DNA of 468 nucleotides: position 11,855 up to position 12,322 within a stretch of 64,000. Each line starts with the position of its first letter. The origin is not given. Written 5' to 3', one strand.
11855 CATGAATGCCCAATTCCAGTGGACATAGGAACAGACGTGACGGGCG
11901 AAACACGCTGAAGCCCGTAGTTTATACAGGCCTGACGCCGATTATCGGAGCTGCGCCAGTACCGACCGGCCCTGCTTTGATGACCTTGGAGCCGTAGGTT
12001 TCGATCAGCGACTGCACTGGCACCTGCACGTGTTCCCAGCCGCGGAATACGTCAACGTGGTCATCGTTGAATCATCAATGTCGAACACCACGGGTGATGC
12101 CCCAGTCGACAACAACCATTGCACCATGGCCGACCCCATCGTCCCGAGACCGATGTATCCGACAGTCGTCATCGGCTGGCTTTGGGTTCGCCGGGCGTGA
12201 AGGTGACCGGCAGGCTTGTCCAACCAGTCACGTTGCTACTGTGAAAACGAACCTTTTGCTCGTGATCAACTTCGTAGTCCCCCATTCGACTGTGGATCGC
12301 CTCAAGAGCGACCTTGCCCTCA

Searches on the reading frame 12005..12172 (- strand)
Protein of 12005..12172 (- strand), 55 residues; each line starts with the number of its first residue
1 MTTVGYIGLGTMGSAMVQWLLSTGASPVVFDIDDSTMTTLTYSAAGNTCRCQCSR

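Call 81: search_protein_families(library=pfam, proteins=[window:12005-12172:-], max_evalue=0.01)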
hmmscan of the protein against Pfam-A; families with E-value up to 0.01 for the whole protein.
window:12005-12172:- (55 aa): 3 families
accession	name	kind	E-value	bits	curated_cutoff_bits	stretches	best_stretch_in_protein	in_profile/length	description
PF03446.21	NAD_binding_2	-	3.4e-06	27.6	21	1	3-42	1-40/161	NAD binding domain of 6-phosphogluconate dehydrogenase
PF21799.2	MurD-like_N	-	0.00065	20.4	27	1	7-35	6-34/88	Mur ligase MurD-like, N-terminal domain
PF02737.24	3HCDH_N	-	0.0011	19.3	22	1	3-41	1-39/180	3-hydroxyacyl-CoA dehydrogenase, NAD binding domain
